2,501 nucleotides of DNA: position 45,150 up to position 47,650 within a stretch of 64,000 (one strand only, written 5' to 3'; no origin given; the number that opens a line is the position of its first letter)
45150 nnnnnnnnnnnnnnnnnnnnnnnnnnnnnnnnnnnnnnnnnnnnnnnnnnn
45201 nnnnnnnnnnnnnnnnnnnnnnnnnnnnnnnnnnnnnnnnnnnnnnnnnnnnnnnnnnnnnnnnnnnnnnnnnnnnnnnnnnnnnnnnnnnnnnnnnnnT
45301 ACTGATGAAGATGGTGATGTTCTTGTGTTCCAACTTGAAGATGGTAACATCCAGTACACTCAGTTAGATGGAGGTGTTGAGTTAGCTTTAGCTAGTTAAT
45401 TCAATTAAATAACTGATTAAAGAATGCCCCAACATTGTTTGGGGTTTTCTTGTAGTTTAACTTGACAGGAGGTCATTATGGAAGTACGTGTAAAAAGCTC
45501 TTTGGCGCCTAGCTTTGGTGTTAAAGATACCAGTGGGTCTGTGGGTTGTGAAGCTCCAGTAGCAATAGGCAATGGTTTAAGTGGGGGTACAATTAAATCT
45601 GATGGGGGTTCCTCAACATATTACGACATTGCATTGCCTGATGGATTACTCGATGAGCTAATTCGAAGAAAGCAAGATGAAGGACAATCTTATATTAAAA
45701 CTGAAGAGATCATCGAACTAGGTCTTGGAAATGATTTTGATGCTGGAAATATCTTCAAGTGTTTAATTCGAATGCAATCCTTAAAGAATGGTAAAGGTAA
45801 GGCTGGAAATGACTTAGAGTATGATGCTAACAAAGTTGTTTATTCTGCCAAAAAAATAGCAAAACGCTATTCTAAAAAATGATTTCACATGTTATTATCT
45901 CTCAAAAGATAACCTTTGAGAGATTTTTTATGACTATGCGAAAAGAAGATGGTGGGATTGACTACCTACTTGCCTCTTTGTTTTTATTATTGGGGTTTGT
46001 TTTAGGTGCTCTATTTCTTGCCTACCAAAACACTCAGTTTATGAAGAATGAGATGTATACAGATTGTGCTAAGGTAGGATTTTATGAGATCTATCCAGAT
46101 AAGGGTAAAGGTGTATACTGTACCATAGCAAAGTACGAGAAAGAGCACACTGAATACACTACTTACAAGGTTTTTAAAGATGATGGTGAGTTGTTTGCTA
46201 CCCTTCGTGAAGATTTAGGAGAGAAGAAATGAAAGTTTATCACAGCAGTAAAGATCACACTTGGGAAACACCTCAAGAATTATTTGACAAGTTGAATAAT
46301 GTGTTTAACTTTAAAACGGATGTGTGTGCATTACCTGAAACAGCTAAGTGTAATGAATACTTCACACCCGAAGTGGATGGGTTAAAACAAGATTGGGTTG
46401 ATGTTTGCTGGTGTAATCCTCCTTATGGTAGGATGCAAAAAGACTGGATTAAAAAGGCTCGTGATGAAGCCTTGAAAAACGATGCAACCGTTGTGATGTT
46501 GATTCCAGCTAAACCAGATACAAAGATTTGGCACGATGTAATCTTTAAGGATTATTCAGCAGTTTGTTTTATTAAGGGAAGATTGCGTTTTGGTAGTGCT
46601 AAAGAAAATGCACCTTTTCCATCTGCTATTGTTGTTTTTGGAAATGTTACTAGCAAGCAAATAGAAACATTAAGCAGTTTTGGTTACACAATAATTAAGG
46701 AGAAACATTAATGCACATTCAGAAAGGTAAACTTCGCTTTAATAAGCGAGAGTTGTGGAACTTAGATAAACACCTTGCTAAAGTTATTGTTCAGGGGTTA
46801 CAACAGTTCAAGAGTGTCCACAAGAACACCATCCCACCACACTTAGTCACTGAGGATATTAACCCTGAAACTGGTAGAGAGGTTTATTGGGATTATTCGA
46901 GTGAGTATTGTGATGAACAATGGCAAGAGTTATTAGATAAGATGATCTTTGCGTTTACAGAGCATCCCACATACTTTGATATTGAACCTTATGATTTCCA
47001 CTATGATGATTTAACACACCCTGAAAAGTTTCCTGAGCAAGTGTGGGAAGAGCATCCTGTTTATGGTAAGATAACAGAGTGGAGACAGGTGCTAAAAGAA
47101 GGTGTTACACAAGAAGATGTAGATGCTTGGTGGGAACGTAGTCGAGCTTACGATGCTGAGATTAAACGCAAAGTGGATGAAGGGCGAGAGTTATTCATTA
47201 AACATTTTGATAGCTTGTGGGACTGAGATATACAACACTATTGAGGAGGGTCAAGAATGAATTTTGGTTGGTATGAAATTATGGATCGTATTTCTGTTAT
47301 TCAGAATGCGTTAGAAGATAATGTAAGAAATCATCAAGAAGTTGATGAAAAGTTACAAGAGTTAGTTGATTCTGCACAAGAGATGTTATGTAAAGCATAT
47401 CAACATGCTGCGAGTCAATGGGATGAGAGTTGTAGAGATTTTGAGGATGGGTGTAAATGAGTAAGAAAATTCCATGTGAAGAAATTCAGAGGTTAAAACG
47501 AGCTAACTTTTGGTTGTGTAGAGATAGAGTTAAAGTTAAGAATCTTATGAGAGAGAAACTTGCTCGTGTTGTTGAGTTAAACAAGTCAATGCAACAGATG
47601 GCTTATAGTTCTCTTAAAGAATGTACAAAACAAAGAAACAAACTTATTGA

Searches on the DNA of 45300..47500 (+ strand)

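Call 73: search_dna_similar(query=window:45300-47500:+, collection=phages, mode=near, max_rows=12)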
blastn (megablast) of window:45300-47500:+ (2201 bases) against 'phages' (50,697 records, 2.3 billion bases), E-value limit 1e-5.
Records with a match: 11; places in all: 11; records where one place covers at least 80% of the query: 1.
Best place of each record, by identity: >=99% 1; 90-95% 4; 80-90% 6.
By first word of the organism name: Acinetobacter 11.
By host as written in the record: Acinetobacter baumannii 3; Acinetobacter baumannii YMC13/03/R2096 2; Acinetobacter baumannii strain KZ-1096 1; Acinetobacter baumannii strain LUH 5533 1; Acinetobacter baumannii strain KZ-1098 1; Acinetobacter baumannii XH198 1; Acinetobacter baumannii AC54 1; Acinetobacter baumannii NIPH601 1.
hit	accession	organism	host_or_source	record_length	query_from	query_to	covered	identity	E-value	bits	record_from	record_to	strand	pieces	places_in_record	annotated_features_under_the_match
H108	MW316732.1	Acinetobacter phage Herod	Acinetobacter baumannii strain KZ-1096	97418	1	2201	100%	100.0%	0e+0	4065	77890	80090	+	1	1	hypothetical protein (x6) | adenine-methyltransferase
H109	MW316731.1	Acinetobacter phage Mithridates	Acinetobacter baumannii strain LUH 5533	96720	1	2201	78%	89.8%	0e+0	2198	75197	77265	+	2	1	hypothetical protein (x8)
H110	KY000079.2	Acinetobacter phage AM24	Acinetobacter baumannii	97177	1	1952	68%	91.4%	0e+0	2027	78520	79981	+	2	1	hypothetical protein (x4)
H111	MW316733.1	Acinetobacter phage Bestia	Acinetobacter baumannii strain KZ-1098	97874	1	1951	68%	90.7%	0e+0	1964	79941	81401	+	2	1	hypothetical protein (x4)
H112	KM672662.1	Acinetobacter phage YMC13/03/R2096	Acinetobacter baumannii YMC13/03/R2096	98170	1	1952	68%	88.7%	0e+0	1809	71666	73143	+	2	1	hypothetical protein (x4)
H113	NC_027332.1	Acinetobacter phage YMC13/03/R2096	Acinetobacter baumannii YMC13/03/R2096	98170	1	1952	68%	88.7%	0e+0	1809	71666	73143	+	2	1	hypothetical protein (x4)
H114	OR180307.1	Acinetobacter phage P577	Acinetobacter baumannii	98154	1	1952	68%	88.7%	0e+0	1809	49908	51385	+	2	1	hypothetical protein (x4)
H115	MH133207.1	Acinetobacter phage vB_AbaM_B9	Acinetobacter baumannii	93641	911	1932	46%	86.5%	0e+0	1128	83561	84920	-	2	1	hypothetical protein (x3) | adenine-methyltransferase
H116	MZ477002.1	Acinetobacter phage Phab24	Acinetobacter baumannii XH198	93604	1411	2201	36%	91.0%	0e+0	1068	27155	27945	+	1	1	hypothetical protein (x3) | ribosome_binding_site (x2) | putative Seryl-tRNA synthetase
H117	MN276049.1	Acinetobacter phage BS46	Acinetobacter baumannii AC54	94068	1400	1938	24%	90.0%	0e+0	697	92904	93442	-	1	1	hypothetical protein (x2)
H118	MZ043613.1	Acinetobacter phage TaPaz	Acinetobacter baumannii NIPH601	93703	1410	1932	24%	82.2%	9e-122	444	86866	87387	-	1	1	hypothetical protein (x2)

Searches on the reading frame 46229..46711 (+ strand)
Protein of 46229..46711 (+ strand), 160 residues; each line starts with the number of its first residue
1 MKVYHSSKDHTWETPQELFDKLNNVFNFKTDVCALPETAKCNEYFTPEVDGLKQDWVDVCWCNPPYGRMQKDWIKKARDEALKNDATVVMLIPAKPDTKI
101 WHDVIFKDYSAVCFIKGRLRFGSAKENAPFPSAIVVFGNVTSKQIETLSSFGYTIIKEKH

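Call 18: search_protein_families(library=pfam, proteins=[window:46229-46711:+], max_evalue=1)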
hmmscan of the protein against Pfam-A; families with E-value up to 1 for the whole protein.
window:46229-46711:+ (160 aa): 2 families
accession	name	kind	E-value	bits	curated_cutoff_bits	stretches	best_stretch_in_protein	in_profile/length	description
PF05869.16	Dam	-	5e-29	101.6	28.1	1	8-128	8-130/169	DNA N-6-adenine-methyltransferase (Dam)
PF22614.2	Slo-like_RCK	-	0.017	15.2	24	1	73-118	20-64/119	Calcium-activated potassium channel slowpoke-like RCK domain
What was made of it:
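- Checked: ORF 46229-46711 matches Pfam Dam PF05869 at 5e-29 (call 18).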

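Call 19: search_protein_families(library=phrogs, proteins=[window:46229-46711:+], max_evalue=0.01)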
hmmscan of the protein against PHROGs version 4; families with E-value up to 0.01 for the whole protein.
window:46229-46711:+ (160 aa): 5 families
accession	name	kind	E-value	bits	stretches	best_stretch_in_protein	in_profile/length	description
phrog_111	-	other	1.4e-54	187.1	1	6-143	61-207/345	DNA methyltransferase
phrog_22740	-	unknown function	1.8e-25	90.3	1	3-79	5-84/99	-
phrog_6083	-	DNA, RNA and nucleotide metabolism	5.7e-08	33.9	1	83-144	2-72/94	DNA methylase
phrog_799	-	other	4.3e-05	23.9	1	43-94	274-318/458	DNA methyltransferase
phrog_33262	-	moron, auxiliary metabolic gene and host takeover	0.00024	20.7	1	10-125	305-433/495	phosphoadenosine phosphosulfate reductase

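Call 71: search_dna_similar(query=window:46229-46711:+, collection=phages, mode=protein, max_evalue=1e-10, max_rows=60)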
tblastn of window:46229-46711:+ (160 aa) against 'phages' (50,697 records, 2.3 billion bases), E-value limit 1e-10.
Records with a match: 574; places in all: 575; records where one place covers at least 80% of the query: 276.
Best place of each record, by identity: >=99% 1; 90-95% 1; <60% 572.
By first word of the organism name: Vibrio 249; Lactococcus 45; Gordonia 42; Escherichia 36; Mycobacterium 22; Yersinia 20; Staphylococcus 19; Klebsiella 18; Acinetobacter 15; Aeromonas 14; and 39 more.
By host as written in the record: - 217; Gordonia terrae 3612 39; Lactococcus lactis 30; Mycobacterium smegmatis mc2 155 14; Yersinia enterocolitica 14; Lactococcus lactis subsp. lactis bv. diacetylactis 10; Escherichia coli 10; Vibrio anguillarum strain BA35 10; and 132 more.
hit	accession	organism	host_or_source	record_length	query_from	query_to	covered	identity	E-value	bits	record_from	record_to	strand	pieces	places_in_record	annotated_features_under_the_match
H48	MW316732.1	Acinetobacter phage Herod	Acinetobacter baumannii strain KZ-1096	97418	1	160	100%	100.0%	2e-105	335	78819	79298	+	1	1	adenine-methyltransferase | hypothetical protein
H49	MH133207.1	Acinetobacter phage vB_AbaM_B9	Acinetobacter baumannii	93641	1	158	99%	91.8%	4e-96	308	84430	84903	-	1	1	adenine-methyltransferase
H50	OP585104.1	Acinetobacter phage vB_AbaM_BP10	Acinetobacter baumannii AB10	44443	1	155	97%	58.7%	6e-54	188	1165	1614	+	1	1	putative DNA N-6-adenine-methyltransferase | hypothetical protein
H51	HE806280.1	Acinetobacter phage AP22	Acinetobacter baumannii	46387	1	155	97%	56.8%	3e-53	186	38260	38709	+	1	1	putative DNA N-6-adenine-methyltransferase (Dam) | hypothetical protein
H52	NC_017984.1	Acinetobacter phage AP22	Acinetobacter baumannii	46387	1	155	97%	56.8%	3e-53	186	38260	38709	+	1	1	DNA methyltransferase | hypothetical protein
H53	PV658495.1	Acinetobacter phage TT23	Acinetobacter baumannii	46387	1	155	97%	56.8%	3e-53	186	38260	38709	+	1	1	DNA methyltransferase | hypothetical protein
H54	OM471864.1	Acinetobacter phage Cato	Acinetobacter baumannii strain KZ-1102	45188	1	155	97%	56.1%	3e-53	186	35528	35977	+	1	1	DNA N-6-adenine-methyltransferase | hypothetical protein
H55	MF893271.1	Lysinibacillus phage vB_LspM-01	Lysinibacillus sphaericus C3-41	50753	1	145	91%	59.6%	1e-48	172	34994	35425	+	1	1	DNA methyltransferase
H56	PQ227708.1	Acinetobacter phage vB_Aba_QH4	Acinetobacter baumannii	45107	1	155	97%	55.5%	5e-53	185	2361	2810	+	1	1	hypothetical protein (x2)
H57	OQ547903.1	Acinetobacter phage XC1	Acinetobacter nosocomialis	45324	1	155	97%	55.5%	5e-53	185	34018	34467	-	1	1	DNA N-6-adenine-methyltransferase | exonuclease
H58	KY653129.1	Staphylococcus phage IME1365_01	Staphylococcus haemolyticus IME1365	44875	1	137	86%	57.2%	2e-43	158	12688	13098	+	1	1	DNA modification methyltransferase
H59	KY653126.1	Staphylococcus virus IME1354_01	Staphylococcus sp. IME1354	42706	1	137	86%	55.8%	9e-42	153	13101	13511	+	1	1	DNA modification methyltransferase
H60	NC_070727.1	Staphylococcus virus IME1354_01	Staphylococcus sp. IME1354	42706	1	137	86%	55.8%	9e-42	153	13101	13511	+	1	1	DNA modification methyltransferase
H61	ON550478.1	Staphylococcus phage Sazerac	Staphylococcus epidermidis LM1680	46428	1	153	96%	49.7%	8e-41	150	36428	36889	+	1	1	methylase | hypothetical protein | ribosome_binding_site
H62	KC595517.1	Brevibacillus phage Abouo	Brevibacillus laterosporus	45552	3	144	89%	53.5%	3e-44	160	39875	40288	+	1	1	DNA N-6-adenine-methyltransferase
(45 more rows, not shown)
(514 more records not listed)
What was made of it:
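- It is present in Herod, whose c1 has lost GATC (calls 71, 73).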

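Call 72: search_protein_families(library=ncbifam, proteins=[window:46229-46711:+], max_evalue=0.1)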
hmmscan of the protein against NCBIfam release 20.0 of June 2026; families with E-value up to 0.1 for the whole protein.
window:46229-46711:+ (160 aa): 1 family
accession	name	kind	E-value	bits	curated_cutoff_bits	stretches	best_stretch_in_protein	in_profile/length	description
TIGR01712.1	phage_N6A_met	equivalog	4.5e-22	78.3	97.05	1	10-124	12-124/165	phage N-6-adenine-methyltransferase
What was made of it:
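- On Dam/GATC methylation-sensitive switch or origin (pap, P1 oriR, RctB 12-mers): TIGR01712 scores below its cut-off (78 against 97 bits, call 72).
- The specificity of this enzyme is untested, and it scores below the TIGR01712 cut-off (call 72).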
